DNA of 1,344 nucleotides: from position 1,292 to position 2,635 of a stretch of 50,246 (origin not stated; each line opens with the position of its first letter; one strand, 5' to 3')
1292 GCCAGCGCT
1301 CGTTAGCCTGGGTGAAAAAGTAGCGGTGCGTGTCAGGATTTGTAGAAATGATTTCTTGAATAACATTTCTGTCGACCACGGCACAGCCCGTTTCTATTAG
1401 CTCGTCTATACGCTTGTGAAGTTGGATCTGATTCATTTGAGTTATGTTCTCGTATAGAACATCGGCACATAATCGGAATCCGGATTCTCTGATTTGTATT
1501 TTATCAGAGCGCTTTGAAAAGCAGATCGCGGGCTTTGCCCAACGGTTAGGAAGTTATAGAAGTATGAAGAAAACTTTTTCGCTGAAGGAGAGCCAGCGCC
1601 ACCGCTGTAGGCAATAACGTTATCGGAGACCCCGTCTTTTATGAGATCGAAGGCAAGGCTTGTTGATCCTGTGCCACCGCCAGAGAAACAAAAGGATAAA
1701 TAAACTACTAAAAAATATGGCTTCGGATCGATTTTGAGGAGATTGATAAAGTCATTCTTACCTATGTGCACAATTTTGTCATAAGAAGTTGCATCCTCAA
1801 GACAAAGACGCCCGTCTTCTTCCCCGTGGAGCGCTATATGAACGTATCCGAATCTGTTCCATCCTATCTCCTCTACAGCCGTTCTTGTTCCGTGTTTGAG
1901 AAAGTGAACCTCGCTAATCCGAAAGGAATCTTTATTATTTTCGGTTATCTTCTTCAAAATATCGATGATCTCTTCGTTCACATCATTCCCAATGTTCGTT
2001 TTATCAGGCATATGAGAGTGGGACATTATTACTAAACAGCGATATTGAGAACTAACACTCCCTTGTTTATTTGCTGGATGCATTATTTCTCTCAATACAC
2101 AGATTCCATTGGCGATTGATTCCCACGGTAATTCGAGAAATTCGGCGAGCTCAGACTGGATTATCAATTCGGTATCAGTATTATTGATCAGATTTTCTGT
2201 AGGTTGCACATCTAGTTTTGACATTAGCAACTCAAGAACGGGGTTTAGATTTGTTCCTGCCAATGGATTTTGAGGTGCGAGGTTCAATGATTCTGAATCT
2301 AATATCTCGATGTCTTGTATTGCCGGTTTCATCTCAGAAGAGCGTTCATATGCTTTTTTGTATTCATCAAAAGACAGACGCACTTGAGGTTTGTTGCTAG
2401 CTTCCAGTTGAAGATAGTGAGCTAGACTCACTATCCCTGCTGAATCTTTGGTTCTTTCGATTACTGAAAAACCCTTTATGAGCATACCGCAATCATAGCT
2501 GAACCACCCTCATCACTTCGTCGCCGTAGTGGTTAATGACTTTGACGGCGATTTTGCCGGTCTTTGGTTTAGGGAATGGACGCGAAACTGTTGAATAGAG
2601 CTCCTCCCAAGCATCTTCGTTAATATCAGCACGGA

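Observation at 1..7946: Four-gene operon coupling a type III-like R-M pair to a CHAT protease and a large unknown protein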

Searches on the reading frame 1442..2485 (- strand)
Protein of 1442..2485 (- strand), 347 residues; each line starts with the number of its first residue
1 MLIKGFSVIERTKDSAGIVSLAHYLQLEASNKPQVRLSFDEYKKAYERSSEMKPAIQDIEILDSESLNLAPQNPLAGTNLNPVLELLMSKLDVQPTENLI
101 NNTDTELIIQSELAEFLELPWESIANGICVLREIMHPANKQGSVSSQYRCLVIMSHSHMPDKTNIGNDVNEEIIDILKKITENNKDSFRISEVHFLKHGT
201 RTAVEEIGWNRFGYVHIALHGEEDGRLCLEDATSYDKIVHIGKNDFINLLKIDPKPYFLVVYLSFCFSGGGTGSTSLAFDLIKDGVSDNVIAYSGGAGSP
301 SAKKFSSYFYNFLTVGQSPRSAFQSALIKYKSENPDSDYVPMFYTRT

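Call 8: search_protein_families(library=pfam, proteins=[window:1442-2485:-], max_evalue=0.1)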
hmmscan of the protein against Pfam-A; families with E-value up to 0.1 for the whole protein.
window:1442-2485:- (347 aa): 1 family
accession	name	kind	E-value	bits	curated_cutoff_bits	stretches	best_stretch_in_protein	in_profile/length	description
PF12770.12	CHAT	-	0.0031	17.4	24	1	169-334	106-270/289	CHAT domain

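Call 9: search_protein_families(library=padloc, proteins=[window:1442-2485:-], max_evalue=0.1)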
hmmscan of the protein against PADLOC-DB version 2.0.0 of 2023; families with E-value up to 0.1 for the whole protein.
window:1442-2485:- (347 aa): 0 families

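Call 10: search_protein_families(library=ncbifam, proteins=[window:1442-2485:-], max_evalue=0.1)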
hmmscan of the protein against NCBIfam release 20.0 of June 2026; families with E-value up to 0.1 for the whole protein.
window:1442-2485:- (347 aa): 0 families

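Call 11: find_homologous_proteins(query=window:1442-2485:-)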
Query window:1442-2485:- (347 aa): 10 proteins with E <= 0.001 among 1334 candidates.
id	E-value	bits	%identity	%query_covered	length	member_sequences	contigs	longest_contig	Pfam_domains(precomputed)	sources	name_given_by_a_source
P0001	3.7e-142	492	61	100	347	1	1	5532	-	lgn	-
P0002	5.1e-125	435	57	100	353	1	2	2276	PF12770.13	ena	-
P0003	7.6e-123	428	56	100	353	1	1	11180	-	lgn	-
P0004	6.7e-121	422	56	100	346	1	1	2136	-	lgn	-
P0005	1.2e-120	421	56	100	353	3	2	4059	-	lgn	-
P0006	2.9e-120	420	55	100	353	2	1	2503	-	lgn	-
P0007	3.1e-102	360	48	100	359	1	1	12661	-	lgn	-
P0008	2.3e-99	351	47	100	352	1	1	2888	-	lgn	-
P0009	1.2e-38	151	34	77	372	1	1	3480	PF12770.13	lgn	-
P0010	5.8e-27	113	29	85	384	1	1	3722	PF12770.13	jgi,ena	-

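Call 12: search_solved_structures(query=window:1442-2485:-, max_evalue=10)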
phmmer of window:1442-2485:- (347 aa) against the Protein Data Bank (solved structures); distinct sequences matched with E-value up to 10: 0.

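Call 14: find_encoding_contigs(protein=P0003, flank=10000)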
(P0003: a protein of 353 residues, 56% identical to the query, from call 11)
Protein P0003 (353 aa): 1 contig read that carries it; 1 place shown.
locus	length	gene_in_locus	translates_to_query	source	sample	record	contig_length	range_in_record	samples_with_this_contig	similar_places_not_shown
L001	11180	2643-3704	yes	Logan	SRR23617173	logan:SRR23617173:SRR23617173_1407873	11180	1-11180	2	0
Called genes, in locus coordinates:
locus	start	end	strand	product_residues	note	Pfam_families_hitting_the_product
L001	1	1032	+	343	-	?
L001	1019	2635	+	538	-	PF01420:Methylase_S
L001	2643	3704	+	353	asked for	-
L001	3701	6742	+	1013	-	-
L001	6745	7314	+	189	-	-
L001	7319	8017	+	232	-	-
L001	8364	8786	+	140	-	-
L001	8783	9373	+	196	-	PF13328:HD_4, PF01966:HD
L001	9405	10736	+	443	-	-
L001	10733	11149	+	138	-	PF09397:FtsK_gamma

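Call 15: find_encoding_contigs(protein=P0007, flank=10000)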
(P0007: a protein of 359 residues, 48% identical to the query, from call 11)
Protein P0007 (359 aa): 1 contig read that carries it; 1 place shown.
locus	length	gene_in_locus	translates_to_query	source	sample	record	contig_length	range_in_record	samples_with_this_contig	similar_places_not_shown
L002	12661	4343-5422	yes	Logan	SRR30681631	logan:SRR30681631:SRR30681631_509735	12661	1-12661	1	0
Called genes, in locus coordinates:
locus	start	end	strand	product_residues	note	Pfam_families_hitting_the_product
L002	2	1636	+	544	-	?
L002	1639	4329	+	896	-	PF04851:ResIII, PF19778:RE_endonuc (faint)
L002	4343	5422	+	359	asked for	-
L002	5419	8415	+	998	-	-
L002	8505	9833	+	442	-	PF00239:Resolvase, PF07508:Recombinase, PF13408:Zn_ribbon_recom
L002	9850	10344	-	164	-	PF06114:Peptidase_M78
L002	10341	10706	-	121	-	PF12844:HTH_19 (weak), PF13560:HTH_31, PF01381:HTH_3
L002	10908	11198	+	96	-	PF13031:DUF3892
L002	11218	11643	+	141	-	PF08937:ThsB_TIR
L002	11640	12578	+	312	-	PF00656:Peptidase_C14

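Call 16: find_encoding_contigs(protein=P0001, flank=10000)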
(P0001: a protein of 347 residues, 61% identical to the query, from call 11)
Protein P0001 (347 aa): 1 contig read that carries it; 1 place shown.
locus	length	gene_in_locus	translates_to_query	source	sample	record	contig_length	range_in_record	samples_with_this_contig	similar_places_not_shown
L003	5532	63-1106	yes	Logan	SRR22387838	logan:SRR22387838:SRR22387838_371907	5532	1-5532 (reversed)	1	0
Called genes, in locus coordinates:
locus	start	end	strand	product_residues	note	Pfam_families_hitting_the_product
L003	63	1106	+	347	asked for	-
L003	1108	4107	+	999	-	-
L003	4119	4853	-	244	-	PF20619:DUF6804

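Call 18: search_protein_families(library=pfam, proteins=[L003:1108-4107:+, L001:3701-6742:+, L002:5419-8415:+, L001:1-1032:+, L002:2-1636:+, L002:1639-4329:+], max_evalue=0.1)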
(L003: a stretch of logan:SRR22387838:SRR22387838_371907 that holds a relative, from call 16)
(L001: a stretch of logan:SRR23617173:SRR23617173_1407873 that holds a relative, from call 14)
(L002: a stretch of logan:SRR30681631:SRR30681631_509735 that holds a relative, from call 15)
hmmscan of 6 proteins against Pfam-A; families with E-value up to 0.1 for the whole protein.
L003:1108-4107:+ (999 aa): 0 families

L001:3701-6742:+ (1013 aa): 0 families

L002:5419-8415:+ (998 aa): 0 families

L001:1-1032:+ (343 aa): 7 families
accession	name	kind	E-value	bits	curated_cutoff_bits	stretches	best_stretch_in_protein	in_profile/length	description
PF02384.22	N6_Mtase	-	5.8e-75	252.9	20.4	1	2-300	4-304/311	N-6 DNA Methylase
PF07669.17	Eco57I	-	4e-09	37.2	25.3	1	121-215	67-171/171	Eco57I restriction-modification methylase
PF01170.24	UPF0020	-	2.1e-06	28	22.3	1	34-139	20-133/197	RMKL-like, methyltransferase domain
PF09445.16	Methyltransf_15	-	0.001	19.1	22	1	78-141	22-85/165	RNA cap guanine-N2 methyltransferase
PF20473.4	MmeI_Mtase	-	0.0013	18.4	27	1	45-77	22-54/259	MmeI, DNA-methyltransferase domain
PF23590.1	NOT1_connector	-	0.0087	16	27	1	3-37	77-111/207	CCR4-NOT transcription complex subunit 1, NOT1_connector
PF01555.25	N6_N4_Mtase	-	0.009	16.4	26.7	0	128-314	1-160/221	DNA methylase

L002:2-1636:+ (544 aa): 3 families
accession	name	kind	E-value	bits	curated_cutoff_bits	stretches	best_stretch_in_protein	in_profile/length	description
PF01555.25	N6_N4_Mtase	-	4.8e-46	157.9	26.7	1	10-218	26-220/221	DNA methylase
PF19077.6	Big_13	-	0.0096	16.8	27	1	495-542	51-98/102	Bacterial Ig-like domain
PF13649.12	Methyltransf_25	-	0.065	14.4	27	0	183-221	1-41/97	Methyltransferase domain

L002:1639-4329:+ (896 aa): 4 families
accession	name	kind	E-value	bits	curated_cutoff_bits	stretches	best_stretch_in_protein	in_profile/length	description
PF04851.21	ResIII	-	9.4e-17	61.8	22.5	1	93-334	8-163/164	Type III restriction enzyme, res subunit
PF19778.5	RE_endonuc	-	8.2e-05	22.8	23.4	1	763-845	1-78/108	Endonuclease domain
PF00270.35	DEAD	-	0.074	13.2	26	0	136-183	17-58/167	DEAD/DEAH box helicase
PF06356.17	DUF1064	-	0.085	13.7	24.7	1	763-860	7-105/117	Protein of unknown function (DUF1064)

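Call 19: search_protein_families(library=padloc, proteins=[L003:1108-4107:+, L001:3701-6742:+, L002:5419-8415:+, L001:1-1032:+, L002:2-1636:+, L002:1639-4329:+], max_evalue=0.1)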
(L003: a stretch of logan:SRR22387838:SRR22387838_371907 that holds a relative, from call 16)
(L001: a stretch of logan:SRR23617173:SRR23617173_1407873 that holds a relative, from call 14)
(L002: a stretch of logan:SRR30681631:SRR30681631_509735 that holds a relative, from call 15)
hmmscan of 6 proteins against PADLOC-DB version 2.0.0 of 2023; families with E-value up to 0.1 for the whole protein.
L003:1108-4107:+ (999 aa): 1 family
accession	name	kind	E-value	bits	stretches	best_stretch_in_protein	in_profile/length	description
PDLC04166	Dsr1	-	6.7e-18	61.9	2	473-835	754-1074/1227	-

L001:3701-6742:+ (1013 aa): 1 family
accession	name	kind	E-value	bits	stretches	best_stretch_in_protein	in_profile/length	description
PDLC04166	Dsr1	-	1.9e-14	50.4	1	658-880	891-1103/1227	-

L002:5419-8415:+ (998 aa): 1 family
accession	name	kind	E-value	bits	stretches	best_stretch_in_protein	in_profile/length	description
PDLC04166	Dsr1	-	5.6e-11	38.9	1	452-837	743-1076/1227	-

L001:1-1032:+ (343 aa): 51 families (the best 25 are shown)
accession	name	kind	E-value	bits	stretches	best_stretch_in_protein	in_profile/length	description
PDLC03025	MTase_I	-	4e-150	499.2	2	1-285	141-433/569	Type I methyltransferase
PDLC03021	MTase_I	-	2.8e-128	426.8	1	1-334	143-490/491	Type I methyltransferase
PDLC03026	MTase_I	-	3.7e-56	189.2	1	4-335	123-476/487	Type I methyltransferase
PDLC04134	mad2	-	3.3e-43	146.2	1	2-272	252-487/492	mads_2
PDLC03036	MTase_I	-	1.3e-39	134.2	1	5-242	197-443/635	Type I methyltransferase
PDLC03022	MTase_I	-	3.6e-29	99.7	1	6-296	168-471/857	Type I methyltransferase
PDLC03031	MTase_I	-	2.2e-23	80.4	1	7-216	168-390/834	Type I methyltransferase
PDLC03318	MTase_II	-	2.1e-22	77.2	2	18-69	340-391/723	Type II methyltransferase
PDLC03035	MTase_I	-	1.9e-21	74.3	1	3-236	154-393/653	Type I methyltransferase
PDLC03218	MTase_II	-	4.7e-21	73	1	20-237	263-488/532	Type II methyltransferase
PDLC03018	MTase_I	-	3.1e-20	70.2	2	18-76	303-361/749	Type I methyltransferase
PDLC03034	MTase_I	-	4.2e-20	69.6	2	6-88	311-390/672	Type I methyltransferase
PDLC03019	MTase_I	-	1.1e-18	64.9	1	6-230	152-374/932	Type I methyltransferase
PDLC03033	MTase_I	-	2e-18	64.7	2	4-137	182-312/541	Type I methyltransferase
PDLC03027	MTase_I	-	5.4e-18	62.9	1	7-296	141-434/810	Type I methyltransferase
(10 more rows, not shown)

L002:2-1636:+ (544 aa): 63 families (the best 25 are shown)
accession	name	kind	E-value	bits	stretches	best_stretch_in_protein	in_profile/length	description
PDLC03633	MTase_III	-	3e-90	301.6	2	1-397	140-520/616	Type III methyltransferase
PDLC03339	MTase_II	-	3.8e-53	178.7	1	1-224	50-274/399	Type II methyltransferase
PDLC03354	MTase_II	-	3.4e-45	152.8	2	11-104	128-221/425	Type II methyltransferase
PDLC03300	MTase_II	-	4.2e-39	132.4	1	10-222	84-277/302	Type II methyltransferase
PDLC03635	MTase_III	-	8e-37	125.3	2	11-123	267-383/708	Type III methyltransferase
PDLC03636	MTase_III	-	3.9e-36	123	2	13-104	97-189/575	Type III methyltransferase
PDLC03638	MTase_III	-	5.8e-36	122.1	2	11-101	430-520/816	Type III methyltransferase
PDLC03371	MTase_II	-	2.7e-35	120.2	1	20-225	78-256/260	Type II methyltransferase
PDLC03644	MTase_III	-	2.1e-33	113.9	2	10-138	107-226/542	Type III methyltransferase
PDLC03299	MTase_II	-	4.3e-30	103.2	1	7-223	57-259/296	Type II methyltransferase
PDLC03634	MTase_III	-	1.1e-25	88.6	2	12-125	173-265/621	Type III methyltransferase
PDLC03320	MTase_II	-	2.6e-25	87.2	1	7-226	74-279/289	Type II methyltransferase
PDLC03632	MTase_III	-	2.1e-24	83.7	2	1-92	231-320/983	Type III methyltransferase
PDLC03216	MTase_II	-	7.2e-22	75.9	2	157-268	191-305/364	Type II methyltransferase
PDLC03641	MTase_III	-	1.9e-21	74.3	2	12-151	184-316/657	Type III methyltransferase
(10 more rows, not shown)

L002:1639-4329:+ (896 aa): 4 families
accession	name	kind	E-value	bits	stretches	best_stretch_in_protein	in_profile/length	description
PDLC03648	REase_III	-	3.4e-24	83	2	281-561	127-392/871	Type III restriction enzyme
PDLC03647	REase_III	-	1.9e-10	37.6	1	457-525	484-550/989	Type III restriction enzyme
PDLC03659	mREase_IV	-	0.0002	17.4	1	474-526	504-554/945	Type IV methyl-directed restriction enzyme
PDLC05054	PDC-S63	-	0.0081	13.9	1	639-766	59-177/190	-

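Call 22: find_homologous_proteins(query=L003:1108-4107:+)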
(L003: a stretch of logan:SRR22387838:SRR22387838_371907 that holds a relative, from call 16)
Query L003:1108-4107:+ (999 aa): 343 proteins with E <= 0.001 among 8000 candidates; the best 120 are listed.
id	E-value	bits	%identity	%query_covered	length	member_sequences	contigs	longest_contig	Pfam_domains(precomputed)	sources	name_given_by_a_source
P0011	0.0e+0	2313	100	100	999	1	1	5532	-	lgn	-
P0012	0.0e+0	1960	83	100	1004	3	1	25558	-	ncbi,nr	ncbi:MAG: hypothetical protein Q8P17_04255 [bacterium]|nr:hypothetical protein [bacterium]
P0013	0.0e+0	1883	81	98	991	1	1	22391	-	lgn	-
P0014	0.0e+0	1794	76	100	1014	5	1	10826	-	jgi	-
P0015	0.0e+0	1787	76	98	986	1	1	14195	-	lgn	-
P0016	0.0e+0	1594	68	100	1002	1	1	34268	-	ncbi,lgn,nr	ncbi:MAG: hypothetical protein Q7R65_04665 [bacterium]|nr:hypothetical protein [bacterium]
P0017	0.0e+0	1584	66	100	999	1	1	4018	-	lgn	-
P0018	0.0e+0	1569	66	100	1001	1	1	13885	-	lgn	-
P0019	0.0e+0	1556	66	100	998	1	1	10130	-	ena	-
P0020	0.0e+0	1544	65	100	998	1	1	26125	-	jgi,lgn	-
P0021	0.0e+0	1527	64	100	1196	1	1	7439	-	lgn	-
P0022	0.0e+0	1526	65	100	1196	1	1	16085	-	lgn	-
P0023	0.0e+0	1516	65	99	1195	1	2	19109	-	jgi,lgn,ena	-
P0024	0.0e+0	1484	64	100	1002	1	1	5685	-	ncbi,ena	ncbi:MAG: hypothetical protein AAB588_06860 [Patescibacteria group bacterium]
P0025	0.0e+0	1479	64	100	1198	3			-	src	-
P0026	0.0e+0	1479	63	100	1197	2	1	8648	-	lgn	-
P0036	0.0e+0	1258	55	100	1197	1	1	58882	-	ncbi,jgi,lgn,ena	ncbi:MAG: hypothetical protein WCV79_02320 [Candidatus Paceibacterota bacterium]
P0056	0.0e+0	1085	49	100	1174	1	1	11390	-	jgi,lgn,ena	-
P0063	0.0e+0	1042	48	100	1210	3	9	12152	-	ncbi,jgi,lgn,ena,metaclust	metaclust:\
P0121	6.4e-281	953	45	100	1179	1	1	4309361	-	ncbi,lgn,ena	-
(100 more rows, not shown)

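Call 25: search_protein_families(library=pfam, proteins=[P0021, P0056, P0063, P0121], max_evalue=0.01)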
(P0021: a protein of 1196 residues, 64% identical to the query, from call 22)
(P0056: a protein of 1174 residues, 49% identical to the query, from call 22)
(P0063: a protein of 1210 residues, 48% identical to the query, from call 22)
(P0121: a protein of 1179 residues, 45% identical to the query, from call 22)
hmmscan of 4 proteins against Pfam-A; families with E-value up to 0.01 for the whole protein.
P0021 (1196 aa): 0 families

P0056 (1174 aa): 0 families

P0063 (1210 aa): 0 families

P0121 (1179 aa): 0 families

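Call 28: find_related_loci(query=A2, collection=genome_contigs, flank=10000)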
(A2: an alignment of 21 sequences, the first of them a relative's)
Query A2 (999 aa) in genome_contigs; peptide patterns used: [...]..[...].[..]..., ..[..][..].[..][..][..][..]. (x = any residue, [..] = any of these).
83 stretches matched a pattern; 62 encode a relative of the query (tblastn E <= 1e-3); 62 distinct loci.
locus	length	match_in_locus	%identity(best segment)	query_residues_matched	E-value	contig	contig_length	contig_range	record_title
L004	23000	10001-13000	59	3-998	0e+0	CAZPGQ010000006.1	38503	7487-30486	MAG TPA_asm: uncultured Candidatus Saccharibacteria bacterium isolate SRP219642_co7_231 genome assembly, contig: NODE_13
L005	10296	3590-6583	56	1-998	0e+0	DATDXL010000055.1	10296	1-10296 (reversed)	MAG TPA_asm: Candidatus Paceibacterota bacterium isolate SMAG_U8138 k141_94610, whole genome shotgun sequence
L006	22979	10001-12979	55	3-998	0e+0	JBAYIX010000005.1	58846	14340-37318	MAG: Candidatus Paceibacterota bacterium isolate SO_2016_GW1_41 scaffold01073_OW334_2016, whole genome shotgun sequence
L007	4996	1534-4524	54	1-997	0e+0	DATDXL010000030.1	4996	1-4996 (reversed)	MAG TPA_asm: Candidatus Paceibacterota bacterium isolate SMAG_U8138 k141_655558, whole genome shotgun sequence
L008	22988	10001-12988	52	1-997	0e+0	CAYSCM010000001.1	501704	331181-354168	MAG TPA_asm: uncultured Candidatus Saccharibacteria bacterium isolate SRP273308_co1_74 genome assembly, contig: NODE_10_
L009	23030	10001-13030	47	1-998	0e+0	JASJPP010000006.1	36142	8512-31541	MAG: Patescibacteria group bacterium isolate MAG_93 NODE_531_length_36142_cov_51.223460, whole genome shotgun sequence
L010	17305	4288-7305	47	1-998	0e+0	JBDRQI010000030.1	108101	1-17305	MAG: Candidatus Omnitrophota bacterium isolate MEGAHIT-group-2.36 k141_1378028, whole genome shotgun sequence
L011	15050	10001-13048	46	1-998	0e+0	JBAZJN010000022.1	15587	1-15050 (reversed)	MAG: Patescibacteria group bacterium isolate SO_2017_LW4_120 scaffold_7348_c1_LW137-91_2017, whole genome shotgun sequen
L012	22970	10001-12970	47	26-997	0e+0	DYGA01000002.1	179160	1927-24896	MAG TPA_asm: Candidatus Paceibacter sp. isolate BE2012_33_23 Afr_mines_BE2012_36_length_179160_cov_9_665811, whole genom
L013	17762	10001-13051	44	1-998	0e+0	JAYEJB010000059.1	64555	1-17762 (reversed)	MAG: Patescibacteria group bacterium isolate MAG175 MAG175_59, whole genome shotgun sequence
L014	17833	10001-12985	45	22-998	0e+0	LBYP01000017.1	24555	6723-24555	MAG: Parcubacteria group bacterium GW2011_GWA2_40_23 UT91_C0017, whole genome shotgun sequence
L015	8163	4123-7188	43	1-997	0e+0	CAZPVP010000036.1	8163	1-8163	MAG TPA_asm: uncultured Gammaproteobacteria bacterium isolate SRP141376_co1_289 genome assembly, contig: NODE_15533_leng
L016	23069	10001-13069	43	3-998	0e+0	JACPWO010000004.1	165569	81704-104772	MAG: Candidatus Andersenbacteria bacterium isolate NC_groundwater_813_Pr1_B-0.1um_46_36 Montesol18_Bp1_scaffold_1812318,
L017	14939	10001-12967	44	26-997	0e+0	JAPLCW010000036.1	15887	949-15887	MAG: Candidatus Auribacterota bacterium isolate LacPavin_0920_SED2_MAG_54_22 LacPavin_0920_SED2_scaffold_421685, whole g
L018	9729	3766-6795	43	1-999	0e+0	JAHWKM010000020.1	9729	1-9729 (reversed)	MAG: Candidatus Parcubacteria bacterium isolate 0813_bin17 NODE_20_length_9729_cov_5.043116, whole genome shotgun sequen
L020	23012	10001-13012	42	1-998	0e+0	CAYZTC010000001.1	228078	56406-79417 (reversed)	MAG TPA_asm: uncultured Candidatus Saccharibacteria bacterium isolate SRP068000_co1_121 genome assembly, contig: NODE_21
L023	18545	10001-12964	42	3-998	0e+0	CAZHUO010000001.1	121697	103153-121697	MAG TPA_asm: uncultured Gammaproteobacteria bacterium isolate SRP263991_co5_609 genome assembly, contig: NODE_333_length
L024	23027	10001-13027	47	1-997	0e+0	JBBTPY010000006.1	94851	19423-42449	MAG: Patescibacteria group bacterium isolate H52-bin120_1 H52_bin120_1_000000000006, whole genome shotgun sequence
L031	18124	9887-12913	44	3-998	0e+0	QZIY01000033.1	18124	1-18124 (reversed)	MAG: Candidatus Parcubacteria bacterium isolate SURF_53 Ga0104751_1004521, whole genome shotgun sequence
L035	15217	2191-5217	41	1-999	0e+0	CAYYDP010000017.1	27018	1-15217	MAG TPA_asm: uncultured Gammaproteobacteria bacterium isolate SRP239054_co1_193 genome assembly, contig: NODE_1163_lengt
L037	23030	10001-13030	40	3-997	0e+0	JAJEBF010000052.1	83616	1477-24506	MAG: Caldilineaceae bacterium isolate jk18x8bins.28 k141_99301, whole genome shotgun sequence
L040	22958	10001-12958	39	3-997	0e+0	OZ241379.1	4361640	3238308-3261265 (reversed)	MAG: Caldilineaceae bacterium isolate c30b766d-8f23-4913-b24e-f5b6f73fed16 genome assembly, chromosome: 1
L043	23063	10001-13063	41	1-997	0e+0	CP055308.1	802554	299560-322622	MAG: Candidatus Woesebacteria bacterium isolate Ch104a chromosome, complete genome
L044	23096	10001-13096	40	26-997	0e+0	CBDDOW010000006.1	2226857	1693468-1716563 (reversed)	MAG: Nitrospirales bacterium isolate 0b37e4ec-b941-4f54-8453-c20577e00895 genome assembly, contig: contig_6, whole genom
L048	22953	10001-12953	44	1-999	0e+0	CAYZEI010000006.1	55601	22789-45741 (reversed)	MAG TPA_asm: uncultured Candidatus Saccharibacteria bacterium isolate SRP278252_co1_767 genome assembly, contig: NODE_75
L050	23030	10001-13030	46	1-998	0e+0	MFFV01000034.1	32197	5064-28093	MAG: Candidatus Falkowbacteria bacterium RIFCSPLOWO2_02_FULL_45_15 rifcsplowo2_02_scaffold_4407, whole genome shotgun se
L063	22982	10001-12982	27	29-950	4e-102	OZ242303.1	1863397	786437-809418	MAG: Gammaproteobacteria bacterium isolate 751b0b06-6dce-4ceb-8380-492d71f3250d genome assembly, chromosome: 1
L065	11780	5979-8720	26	26-936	2e-80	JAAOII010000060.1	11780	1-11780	MAG: Portiera sp. isolate HC_Bin1 k141_180_60, whole genome shotgun sequence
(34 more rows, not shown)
